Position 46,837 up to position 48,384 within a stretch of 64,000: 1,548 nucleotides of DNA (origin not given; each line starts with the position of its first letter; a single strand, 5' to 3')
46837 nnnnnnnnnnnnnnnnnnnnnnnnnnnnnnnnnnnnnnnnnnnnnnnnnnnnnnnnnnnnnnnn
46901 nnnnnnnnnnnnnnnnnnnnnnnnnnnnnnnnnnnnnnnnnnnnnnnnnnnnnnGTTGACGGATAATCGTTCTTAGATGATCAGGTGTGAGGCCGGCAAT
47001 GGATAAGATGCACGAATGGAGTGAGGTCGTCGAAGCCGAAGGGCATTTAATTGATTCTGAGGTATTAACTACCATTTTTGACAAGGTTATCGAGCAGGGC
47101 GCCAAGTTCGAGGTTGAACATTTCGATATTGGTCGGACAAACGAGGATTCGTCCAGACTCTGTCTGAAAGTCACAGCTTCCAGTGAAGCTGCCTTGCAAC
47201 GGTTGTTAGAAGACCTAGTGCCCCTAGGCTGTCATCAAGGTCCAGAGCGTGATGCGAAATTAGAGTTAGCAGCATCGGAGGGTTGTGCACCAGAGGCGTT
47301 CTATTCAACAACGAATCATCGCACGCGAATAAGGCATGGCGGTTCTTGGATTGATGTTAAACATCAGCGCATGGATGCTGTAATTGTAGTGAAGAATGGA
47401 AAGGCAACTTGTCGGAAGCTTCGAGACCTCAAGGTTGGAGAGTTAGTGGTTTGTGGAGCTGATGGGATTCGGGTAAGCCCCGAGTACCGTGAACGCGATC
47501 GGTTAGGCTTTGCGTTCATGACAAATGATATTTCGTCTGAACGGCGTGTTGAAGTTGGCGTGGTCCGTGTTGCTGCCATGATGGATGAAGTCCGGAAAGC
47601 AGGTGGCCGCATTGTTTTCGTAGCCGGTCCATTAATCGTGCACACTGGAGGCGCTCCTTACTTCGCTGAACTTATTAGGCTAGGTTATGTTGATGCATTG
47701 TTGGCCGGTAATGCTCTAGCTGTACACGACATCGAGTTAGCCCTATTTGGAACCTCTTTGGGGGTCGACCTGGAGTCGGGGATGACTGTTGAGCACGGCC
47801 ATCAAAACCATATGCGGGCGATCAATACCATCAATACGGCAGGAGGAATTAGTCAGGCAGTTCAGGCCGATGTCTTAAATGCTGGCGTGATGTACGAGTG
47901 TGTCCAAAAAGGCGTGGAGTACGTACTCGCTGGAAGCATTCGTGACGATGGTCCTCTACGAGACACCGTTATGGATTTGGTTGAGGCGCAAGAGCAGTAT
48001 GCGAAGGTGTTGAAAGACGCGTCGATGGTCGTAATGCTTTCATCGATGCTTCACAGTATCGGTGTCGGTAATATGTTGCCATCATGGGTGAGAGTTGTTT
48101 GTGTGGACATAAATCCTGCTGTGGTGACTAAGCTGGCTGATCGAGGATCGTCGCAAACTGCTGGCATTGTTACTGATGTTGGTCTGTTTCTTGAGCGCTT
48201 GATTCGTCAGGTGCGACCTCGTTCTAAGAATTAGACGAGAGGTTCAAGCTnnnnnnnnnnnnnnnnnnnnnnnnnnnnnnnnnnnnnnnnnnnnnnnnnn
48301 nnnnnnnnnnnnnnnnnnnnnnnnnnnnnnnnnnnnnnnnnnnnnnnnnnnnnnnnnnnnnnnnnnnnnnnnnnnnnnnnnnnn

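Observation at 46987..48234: Uncharacterised LOR/SDH-like (TIGR00300-type) gene sits where homoserine kinase is expected in an otherwise complete Asp-to-Thr operon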

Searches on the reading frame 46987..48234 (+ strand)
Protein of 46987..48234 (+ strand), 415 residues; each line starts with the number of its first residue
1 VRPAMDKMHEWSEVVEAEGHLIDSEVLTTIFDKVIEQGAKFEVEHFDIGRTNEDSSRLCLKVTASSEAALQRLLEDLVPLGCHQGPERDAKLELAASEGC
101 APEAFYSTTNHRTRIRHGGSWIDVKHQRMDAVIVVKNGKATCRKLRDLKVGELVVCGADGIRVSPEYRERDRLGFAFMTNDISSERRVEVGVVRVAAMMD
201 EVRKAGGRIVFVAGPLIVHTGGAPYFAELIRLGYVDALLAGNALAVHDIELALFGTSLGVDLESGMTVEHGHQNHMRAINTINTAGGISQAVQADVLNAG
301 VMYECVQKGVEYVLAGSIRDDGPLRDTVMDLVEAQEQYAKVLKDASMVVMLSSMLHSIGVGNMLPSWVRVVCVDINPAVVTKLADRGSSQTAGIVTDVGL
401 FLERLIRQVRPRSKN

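Call 3: search_protein_families(library=pfam, proteins=[window:46987-48234:+])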
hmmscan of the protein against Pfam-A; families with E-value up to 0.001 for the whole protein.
window:46987-48234:+ (415 aa): 3 families
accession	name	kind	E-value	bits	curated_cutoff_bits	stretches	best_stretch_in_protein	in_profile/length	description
PF21570.3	ArgZ-like_C_2nd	-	1.9e-97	325.5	27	1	194-405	2-213/213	Arginine dihydrolase ArgZ-like, C-terminal, Rossmann fold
PF04455.17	Saccharop_dh_N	-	3.5e-27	95.2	23.5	1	13-111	2-100/100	LOR/SDH bifunctional enzyme conserved region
PF21571.2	ArgZ-like_C_1st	-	2.9e-26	91.7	27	1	113-190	2-82/84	Arginine dihydrolase ArgZ-like, C-terminal, first region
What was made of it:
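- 46999..48234 (+): Gene X: TIGR00300-family ornithine cyclodeaminase dependent on a nickel-pincer nucleotide/dinucleotide cofactor (411 aa; the ORF extends to GTG 46987). PF04455 + PF21571 + PF21570 (call 3).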

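Call 4: search_protein_families(library=ncbifam, proteins=[window:46987-48234:+])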
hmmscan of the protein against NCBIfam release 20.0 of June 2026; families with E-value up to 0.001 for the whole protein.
window:46987-48234:+ (415 aa): 4 families
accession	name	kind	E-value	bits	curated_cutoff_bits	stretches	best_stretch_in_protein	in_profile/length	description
TIGR00300.1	TIGR00300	equivalog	4.8e-157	523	410.8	1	13-410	4-405/407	ornithine cyclodeaminase, nickel-pincer nucleotide-dependent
NF052231.1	bifunc_ArgZ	exception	1e-149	499.8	1025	1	11-409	284-692/696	bifunctional arginine dihydrolase/ornithine cyclodeaminase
NF052526.1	ODC_var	equivalog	6.7e-80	268.6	440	1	89-410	23-362/364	putative NPN-dependent ornithine cyclodeaminase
NF052581.1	GSU2086_dom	subfamily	4.5e-07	29.7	250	1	192-258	48-114/301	GSU2086 family protein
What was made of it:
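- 46999..48234 (+): TIGR00300, 523 bits vs cut-off 410.8 (call 4).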

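Call 6: search_solved_structures(query=window:46987-48234:+, show_alignments=2)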
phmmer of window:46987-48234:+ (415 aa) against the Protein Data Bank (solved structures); distinct sequences matched with E-value up to 0.001: 5.
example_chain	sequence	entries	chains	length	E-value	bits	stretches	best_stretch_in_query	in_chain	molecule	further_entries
6lrh_A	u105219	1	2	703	3.9e-124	417.8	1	10-409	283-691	Alr4995 protein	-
6lrf_A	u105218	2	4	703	3.9e-124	417.8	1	10-409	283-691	Alr4995 protein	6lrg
6juy_A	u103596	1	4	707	1.2e-119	402.9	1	12-411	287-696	Sll1336 protein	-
3c2q_A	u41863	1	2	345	1.8e-98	333.3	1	89-409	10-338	Uncharacterized conserved protein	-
3mgj_A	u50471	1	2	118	1.4e-16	63.7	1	15-119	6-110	Uncharacterized protein MJ1480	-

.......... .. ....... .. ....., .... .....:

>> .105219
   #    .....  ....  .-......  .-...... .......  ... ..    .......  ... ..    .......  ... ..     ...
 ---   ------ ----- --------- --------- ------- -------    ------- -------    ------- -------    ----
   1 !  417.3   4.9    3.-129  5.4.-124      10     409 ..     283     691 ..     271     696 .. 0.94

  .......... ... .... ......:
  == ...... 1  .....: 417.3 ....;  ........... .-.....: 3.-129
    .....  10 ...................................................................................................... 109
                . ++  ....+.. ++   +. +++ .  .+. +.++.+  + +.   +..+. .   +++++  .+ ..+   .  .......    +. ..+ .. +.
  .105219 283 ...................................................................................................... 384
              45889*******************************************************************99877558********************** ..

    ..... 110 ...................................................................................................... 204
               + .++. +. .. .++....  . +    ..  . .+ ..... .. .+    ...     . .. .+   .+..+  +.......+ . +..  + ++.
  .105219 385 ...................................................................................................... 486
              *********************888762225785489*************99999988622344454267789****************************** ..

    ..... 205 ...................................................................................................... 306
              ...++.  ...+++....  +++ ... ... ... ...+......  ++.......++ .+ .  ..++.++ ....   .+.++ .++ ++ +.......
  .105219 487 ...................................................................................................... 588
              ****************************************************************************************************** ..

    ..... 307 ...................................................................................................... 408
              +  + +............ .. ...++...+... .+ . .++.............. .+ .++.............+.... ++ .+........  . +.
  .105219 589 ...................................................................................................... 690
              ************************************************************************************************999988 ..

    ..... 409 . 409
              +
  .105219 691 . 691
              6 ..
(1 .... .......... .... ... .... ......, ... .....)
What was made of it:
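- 46999..48234 (+): PDB sequence match to 6LRF/6LRG/6LRH (AgrE) at E = 4e-124, and to 6JUY and 3C2Q (call 6).
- On TIGR00300 nickel-pincer-nucleotide-dependent ornithine cyclodeaminase: Sequence match to the PDB at E = 4e-124 (call 6).
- X lacks the N-terminal arginine dihydrolase domain of AgrE/ArgZ (calls 3, 6).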

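Call 10: find_encoding_contigs(protein=window:46987-48234:+, flank=10000, max_places=6)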
Protein window:46987-48234:+ (415 aa): no gene with exactly this product is on record in the collection.
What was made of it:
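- Tried and rejected: The exact-product look-up found nothing for the 415-aa version (call 10).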

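Call 11: find_homologous_proteins(query=window:46987-48234:+, max_evalue=1e-20)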
Query window:46987-48234:+ (415 aa): 8000 proteins with E <= 1e-20 among 8000 candidates; the best 120 are listed.
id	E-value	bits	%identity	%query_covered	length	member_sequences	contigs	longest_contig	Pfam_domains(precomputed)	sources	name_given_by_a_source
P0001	6.8e-254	860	94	99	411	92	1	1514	PF21571.3,PF04455.18,PF21570.4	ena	-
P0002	9.8e-204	695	76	98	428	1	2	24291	PF21571.3,PF04455.18,PF21570.4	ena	-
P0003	7.3e-196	669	77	96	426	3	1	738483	PF21571.3,PF04455.18,PF21570.4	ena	-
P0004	8.9e-194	662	76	96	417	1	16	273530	PF21571.3,PF04455.18,PF21570.4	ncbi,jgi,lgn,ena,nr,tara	ncbi:MAG: TIGR00300 family protein [Vicinamibacterales bacterium]|jgi:lysine-ketoglutarate reductase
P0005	9.0e-194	662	75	96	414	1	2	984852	PF21571.3,PF04455.18,PF21570.4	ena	-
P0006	2.6e-193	660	76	96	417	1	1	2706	PF21571.3,PF04455.18,PF21570.4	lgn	-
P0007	3.9e-193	660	75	96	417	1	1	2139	PF21571.3,PF04455.18,PF21570.4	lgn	-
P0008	1.2e-192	658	75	99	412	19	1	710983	PF21571.3,PF04455.18,PF21570.4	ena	-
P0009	4.7e-190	650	74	99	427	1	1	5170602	PF21571.3,PF04455.18,PF21570.4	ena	-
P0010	6.8e-188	643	73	98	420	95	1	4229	PF21571.3,PF04455.18,PF21570.4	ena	-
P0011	9.6e-187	639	74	97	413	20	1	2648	PF21571.3,PF04455.18,PF21570.4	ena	-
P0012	1.2e-185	635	71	95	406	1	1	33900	PF21571.3,PF04455.18,PF21570.4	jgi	jgi:lysine-ketoglutarate reductase/saccharopine dehydrogenase-like protein (TIGR00300 family)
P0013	3.3e-185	634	71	95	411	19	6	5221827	PF21571.3,PF04455.18,PF21570.4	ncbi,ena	-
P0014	7.0e-185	633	71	99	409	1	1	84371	PF21571.3,PF04455.18,PF21570.4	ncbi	-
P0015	2.4e-184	631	69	98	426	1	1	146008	PF21571.3,PF04455.18,PF21570.4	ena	-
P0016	3.3e-184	630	71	96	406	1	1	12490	PF21571.3,PF04455.18,PF21570.4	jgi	jgi:lysine-ketoglutarate reductase/saccharopine dehydrogenase-like protein (TIGR00300 family)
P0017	4.5e-184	630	71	96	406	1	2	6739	PF21571.3,PF04455.18,PF21570.4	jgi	jgi:lysine-ketoglutarate reductase/saccharopine dehydrogenase-like protein (TIGR00300 family)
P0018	4.7e-184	630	71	96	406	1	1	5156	PF21571.3,PF04455.18,PF21570.4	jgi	jgi:lysine-ketoglutarate reductase/saccharopine dehydrogenase-like protein (TIGR00300 family)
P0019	5.9e-184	630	71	96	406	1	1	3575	PF21571.3,PF04455.18,PF21570.4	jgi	jgi:lysine-ketoglutarate reductase/saccharopine dehydrogenase-like protein (TIGR00300 family)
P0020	6.0e-184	630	72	98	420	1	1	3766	PF21571.3,PF04455.18,PF21570.4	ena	-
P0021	7.6e-184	629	69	98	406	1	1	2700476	PF21571.3,PF04455.18,PF21570.4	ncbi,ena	-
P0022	1.0e-183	629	69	96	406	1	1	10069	PF21571.3,PF04455.18,PF21570.4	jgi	-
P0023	1.2e-183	629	69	96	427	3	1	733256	PF21571.3,PF04455.18,PF21570.4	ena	-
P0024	1.4e-183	628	72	98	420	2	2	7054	PF21571.3,PF04455.18,PF21570.4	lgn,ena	-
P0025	1.7e-183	628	68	96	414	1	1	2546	PF21571.3,PF04455.18,PF21570.4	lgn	-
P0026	1.7e-183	628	68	99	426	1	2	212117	PF21571.3,PF04455.18,PF21570.4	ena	-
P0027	1.9e-183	628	69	96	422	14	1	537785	PF21571.3,PF04455.18,PF21570.4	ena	-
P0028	2.1e-183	628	69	97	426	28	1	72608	PF21571.3,PF04455.18,PF21570.4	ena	-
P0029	2.5e-183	628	69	96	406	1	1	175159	PF21571.3,PF04455.18,PF21570.4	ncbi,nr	ncbi:MAG TPA: TIGR00300 family protein [Vicinamibacterales bacterium]|nr:TIGR00300 family protein [V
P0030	2.5e-183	628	70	96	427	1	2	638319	PF21571.3,PF04455.18,PF21570.4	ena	-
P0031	3.4e-183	627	69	96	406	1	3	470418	PF21571.3,PF04455.18,PF21570.4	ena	-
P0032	4.1e-183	627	68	99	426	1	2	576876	PF21571.3,PF04455.18,PF21570.4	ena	-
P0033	5.2e-183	626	69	96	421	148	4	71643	PF21571.3,PF04455.18,PF21570.4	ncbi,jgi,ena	-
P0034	5.6e-183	626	70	96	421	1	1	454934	PF21571.3,PF04455.18,PF21570.4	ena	-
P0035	6.7e-183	626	71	96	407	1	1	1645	PF21571.3,PF04455.18,PF21570.4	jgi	jgi:lysine-ketoglutarate reductase/saccharopine dehydrogenase-like protein (TIGR00300 family)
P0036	7.0e-183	626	68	99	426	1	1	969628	PF21571.3,PF04455.18,PF21570.4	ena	-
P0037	1.2e-182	625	70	96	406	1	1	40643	PF21571.3,PF04455.18,PF21570.4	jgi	jgi:lysine-ketoglutarate reductase/saccharopine dehydrogenase-like protein (TIGR00300 family)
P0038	1.2e-182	625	69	96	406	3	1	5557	PF21571.3,PF04455.18,PF21570.4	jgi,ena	jgi:lysine-ketoglutarate reductase/saccharopine dehydrogenase-like protein (TIGR00300 family)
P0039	1.3e-182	625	70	96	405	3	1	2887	PF21571.3,PF04455.18,PF21570.4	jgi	jgi:lysine-ketoglutarate reductase/saccharopine dehydrogenase-like protein (TIGR00300 family)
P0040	1.3e-182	625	71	96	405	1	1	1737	PF21571.3,PF04455.18,PF21570.4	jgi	jgi:lysine-ketoglutarate reductase/saccharopine dehydrogenase-like protein (TIGR00300 family)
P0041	1.3e-182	625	70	97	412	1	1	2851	PF21571.3,PF04455.18,PF21570.4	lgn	-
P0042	2.5e-182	624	68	98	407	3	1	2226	PF21571.3,PF04455.18,PF21570.4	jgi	jgi:lysine-ketoglutarate reductase/saccharopine dehydrogenase-like protein (TIGR00300 family)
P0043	2.9e-182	624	70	96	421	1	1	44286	PF21571.3,PF04455.18,PF21570.4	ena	-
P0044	3.3e-182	624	70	97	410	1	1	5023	PF21571.3,PF04455.18,PF21570.4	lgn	-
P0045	4.8e-182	623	69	96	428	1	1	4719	PF21571.3,PF04455.18,PF21570.4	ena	-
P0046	4.8e-182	623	71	95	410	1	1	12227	PF21571.3,PF04455.18,PF21570.4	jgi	jgi:lysine-ketoglutarate reductase/saccharopine dehydrogenase-like protein (TIGR00300 family)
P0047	6.4e-182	623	69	98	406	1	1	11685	PF21571.3,PF04455.18,PF21570.4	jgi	jgi:lysine-ketoglutarate reductase/saccharopine dehydrogenase-like protein (TIGR00300 family)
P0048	7.0e-182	623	70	96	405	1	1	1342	PF21571.3,PF04455.18,PF21570.4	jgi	jgi:arginine dihydrolase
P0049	7.8e-182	623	69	97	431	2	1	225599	PF21571.3,PF04455.18,PF21570.4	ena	-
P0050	7.9e-182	623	70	99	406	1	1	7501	PF21571.3,PF04455.18,PF21570.4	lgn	-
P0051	8.5e-182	622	69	95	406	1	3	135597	PF21571.3,PF04455.18,PF21570.4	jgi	jgi:lysine-ketoglutarate reductase/saccharopine dehydrogenase-like protein (TIGR00300 family)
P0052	8.7e-182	622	67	97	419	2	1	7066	PF21571.3,PF04455.18,PF21570.4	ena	-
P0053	8.9e-182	622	67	98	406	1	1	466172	PF21571.3,PF04455.18,PF21570.4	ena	-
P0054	9.3e-182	622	68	99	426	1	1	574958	PF21571.3,PF04455.18,PF21570.4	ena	-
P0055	1.0e-181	622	71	96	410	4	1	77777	PF21571.3,PF04455.18,PF21570.4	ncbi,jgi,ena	jgi:arginine dihydrolase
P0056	1.1e-181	622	69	96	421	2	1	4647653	PF21571.3,PF04455.18,PF21570.4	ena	-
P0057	1.2e-181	622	69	96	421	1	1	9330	PF21571.3,PF04455.18,PF21570.4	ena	-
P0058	1.3e-181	622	70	95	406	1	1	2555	PF21571.3,PF04455.18,PF21570.4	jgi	-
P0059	1.5e-181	622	69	96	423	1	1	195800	PF21571.3,PF04455.18,PF21570.4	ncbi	-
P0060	1.5e-181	622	71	96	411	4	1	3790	PF21571.3,PF04455.18,PF21570.4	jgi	jgi:arginine dihydrolase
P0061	1.6e-181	622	69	96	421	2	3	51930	PF21571.3,PF04455.18,PF21570.4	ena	-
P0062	1.7e-181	622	68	98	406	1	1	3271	PF21571.3,PF04455.18,PF21570.4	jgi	jgi:lysine-ketoglutarate reductase/saccharopine dehydrogenase-like protein (TIGR00300 family)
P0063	1.7e-181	621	69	95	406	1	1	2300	PF21571.3,PF04455.18,PF21570.4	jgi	jgi:lysine-ketoglutarate reductase/saccharopine dehydrogenase-like protein (TIGR00300 family)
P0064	1.8e-181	621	70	96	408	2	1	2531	PF21571.3,PF04455.18,PF21570.4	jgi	jgi:lysine-ketoglutarate reductase/saccharopine dehydrogenase-like protein (TIGR00300 family)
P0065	2.0e-181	621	69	96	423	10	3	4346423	PF21571.3,PF04455.18,PF21570.4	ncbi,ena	-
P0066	2.8e-181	621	69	96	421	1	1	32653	PF21571.3,PF04455.18,PF21570.4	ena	-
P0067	3.3e-181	621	69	96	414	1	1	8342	PF21571.3,PF04455.18,PF21570.4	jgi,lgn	jgi:lysine-ketoglutarate reductase/saccharopine dehydrogenase-like protein (TIGR00300 family)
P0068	5.9e-181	620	71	96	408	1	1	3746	PF21571.3,PF04455.18,PF21570.4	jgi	jgi:lysine-ketoglutarate reductase/saccharopine dehydrogenase-like protein (TIGR00300 family)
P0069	6.0e-181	620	69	96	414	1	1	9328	PF21571.3,PF04455.18,PF21570.4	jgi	jgi:lysine-ketoglutarate reductase/saccharopine dehydrogenase-like protein (TIGR00300 family)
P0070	6.3e-181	620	68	99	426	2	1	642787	PF21571.3,PF04455.18,PF21570.4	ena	-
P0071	9.8e-181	619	69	97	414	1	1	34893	PF21571.3,PF04455.18,PF21570.4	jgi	jgi:lysine-ketoglutarate reductase/saccharopine dehydrogenase-like protein (TIGR00300 family)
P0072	1.8e-180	618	68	97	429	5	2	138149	PF21571.3,PF04455.18,PF21570.4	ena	-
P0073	1.8e-180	618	69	97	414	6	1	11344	PF21571.3,PF04455.18,PF21570.4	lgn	-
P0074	2.3e-180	618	71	95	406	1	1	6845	PF21571.3,PF04455.18,PF21570.4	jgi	jgi:lysine-ketoglutarate reductase/saccharopine dehydrogenase-like protein (TIGR00300 family)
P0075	2.6e-180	618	70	96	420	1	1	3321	PF21571.3,PF04455.18,PF21570.4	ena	-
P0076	2.7e-180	618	69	95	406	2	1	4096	PF21571.3,PF04455.18,PF21570.4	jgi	jgi:lysine-ketoglutarate reductase/saccharopine dehydrogenase-like protein (TIGR00300 family)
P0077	3.1e-180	617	71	96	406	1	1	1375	PF21571.3,PF04455.18,PF21570.4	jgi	jgi:lysine-ketoglutarate reductase/saccharopine dehydrogenase-like protein (TIGR00300 family)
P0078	3.5e-180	617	69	98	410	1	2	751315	PF21571.3,PF04455.18,PF21570.4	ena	-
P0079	5.0e-180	617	68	97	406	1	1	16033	PF21571.3,PF04455.18,PF21570.4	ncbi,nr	ncbi:MAG: TIGR00300 family protein [Acidobacteriota bacterium]|nr:TIGR00300 family protein [Acidobac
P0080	5.1e-180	617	69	97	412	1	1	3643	PF21571.3,PF04455.18,PF21570.4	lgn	-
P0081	6.3e-180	616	67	97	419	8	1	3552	PF21571.3,PF04455.18,PF21570.4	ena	-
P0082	6.5e-180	616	70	96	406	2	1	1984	PF21571.3,PF04455.18,PF21570.4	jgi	jgi:lysine-ketoglutarate reductase/saccharopine dehydrogenase-like protein (TIGR00300 family)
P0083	6.8e-180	616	71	96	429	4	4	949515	PF21571.3,PF04455.18,PF21570.4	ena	-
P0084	6.9e-180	616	69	96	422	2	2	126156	PF21571.3,PF04455.18,PF21570.4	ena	-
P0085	6.9e-180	616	69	96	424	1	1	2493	PF21571.3,PF04455.18,PF21570.4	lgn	-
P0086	7.2e-180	616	69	96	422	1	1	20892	PF21571.3,PF04455.18,PF21570.4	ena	-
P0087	8.8e-180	616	68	96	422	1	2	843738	PF21571.3,PF04455.18,PF21570.4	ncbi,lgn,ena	-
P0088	9.5e-180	616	71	96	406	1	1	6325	PF21571.3,PF04455.18,PF21570.4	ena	-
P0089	1.0e-179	616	68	97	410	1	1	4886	PF21571.3,PF04455.18,PF21570.4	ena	-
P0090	1.0e-179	616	69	96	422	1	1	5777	PF21571.3,PF04455.18,PF21570.4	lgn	-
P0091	1.0e-179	616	69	96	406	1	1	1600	PF21571.3,PF04455.18,PF21570.4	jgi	jgi:lysine-ketoglutarate reductase/saccharopine dehydrogenase-like protein (TIGR00300 family)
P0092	1.1e-179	615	70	96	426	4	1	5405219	PF21571.3,PF04455.18,PF21570.4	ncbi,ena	-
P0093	1.2e-179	615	69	96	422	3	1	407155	PF21571.3,PF04455.18,PF21570.4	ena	-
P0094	1.3e-179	615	71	96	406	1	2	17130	PF21571.3,PF04455.18,PF21570.4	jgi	jgi:lysine-ketoglutarate reductase/saccharopine dehydrogenase-like protein (TIGR00300 family)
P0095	1.4e-179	615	70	95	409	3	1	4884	PF21571.3,PF04455.18,PF21570.4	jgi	jgi:lysine-ketoglutarate reductase/saccharopine dehydrogenase-like protein (TIGR00300 family)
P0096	1.4e-179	615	69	94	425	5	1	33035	PF21571.3,PF04455.18,PF21570.4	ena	-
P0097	1.7e-179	615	68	96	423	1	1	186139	PF21571.3,PF04455.18,PF21570.4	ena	-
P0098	2.1e-179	615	69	96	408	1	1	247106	PF21571.3,PF04455.18,PF21570.4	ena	-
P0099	2.2e-179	615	69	97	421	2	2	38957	PF21571.3,PF04455.18,PF21570.4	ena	-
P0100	2.6e-179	614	71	96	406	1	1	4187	PF21571.3,PF04455.18,PF21570.4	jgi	jgi:lysine-ketoglutarate reductase/saccharopine dehydrogenase-like protein (TIGR00300 family)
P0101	3.0e-179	614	70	96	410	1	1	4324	PF21571.3,PF04455.18,PF21570.4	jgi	jgi:lysine-ketoglutarate reductase/saccharopine dehydrogenase-like protein (TIGR00300 family)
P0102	3.1e-179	614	69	98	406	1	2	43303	PF21571.3,PF04455.18,PF21570.4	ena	-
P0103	3.6e-179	614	69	97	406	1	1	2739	PF21571.3,PF04455.18,PF21570.4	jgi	jgi:lysine-ketoglutarate reductase/saccharopine dehydrogenase-like protein (TIGR00300 family)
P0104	4.7e-179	613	69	97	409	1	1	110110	PF21571.3,PF04455.18,PF21570.4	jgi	jgi:lysine-ketoglutarate reductase/saccharopine dehydrogenase-like protein (TIGR00300 family)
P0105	4.8e-179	613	69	98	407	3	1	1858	PF21571.3,PF04455.18,PF21570.4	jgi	jgi:lysine-ketoglutarate reductase/saccharopine dehydrogenase-like protein (TIGR00300 family)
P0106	4.8e-179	613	68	96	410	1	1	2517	PF21571.3,PF04455.18,PF21570.4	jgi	jgi:lysine-ketoglutarate reductase/saccharopine dehydrogenase-like protein (TIGR00300 family)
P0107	5.1e-179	613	68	96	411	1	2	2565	PF21571.3,PF04455.18,PF21570.4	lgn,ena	-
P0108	5.6e-179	613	68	97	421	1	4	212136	PF21571.3,PF04455.18,PF21570.4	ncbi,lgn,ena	-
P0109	5.7e-179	613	69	97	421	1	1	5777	PF21571.3,PF04455.18,PF21570.4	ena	-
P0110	6.3e-179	613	71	95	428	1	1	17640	PF21571.3,PF04455.18,PF21570.4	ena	-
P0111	6.4e-179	613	68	98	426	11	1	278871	PF21571.3,PF04455.18,PF21570.4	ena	-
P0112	6.7e-179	613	69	96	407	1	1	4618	PF21571.3,PF04455.18,PF21570.4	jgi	jgi:arginine dihydrolase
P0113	6.8e-179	613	68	97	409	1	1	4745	PF21571.3,PF04455.18,PF21570.4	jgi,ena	-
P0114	6.8e-179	613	68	98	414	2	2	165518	PF21571.3,PF04455.18,PF21570.4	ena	-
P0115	6.9e-179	613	69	96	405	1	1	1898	PF21571.3,PF04455.18,PF21570.4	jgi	jgi:lysine-ketoglutarate reductase/saccharopine dehydrogenase-like protein (TIGR00300 family)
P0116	7.0e-179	613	68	96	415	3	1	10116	PF21571.3,PF04455.18,PF21570.4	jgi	jgi:lysine-ketoglutarate reductase/saccharopine dehydrogenase-like protein (TIGR00300 family)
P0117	8.1e-179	613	67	97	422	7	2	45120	PF21571.3,PF04455.18,PF21570.4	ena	-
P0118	8.6e-179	613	70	96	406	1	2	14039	PF21571.3,PF04455.18,PF21570.4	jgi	jgi:lysine-ketoglutarate reductase/saccharopine dehydrogenase-like protein (TIGR00300 family)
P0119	8.6e-179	613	69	96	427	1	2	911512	PF21571.3,PF04455.18,PF21570.4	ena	-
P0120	8.8e-179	613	69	97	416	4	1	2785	PF21571.3,PF04455.18,PF21570.4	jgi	-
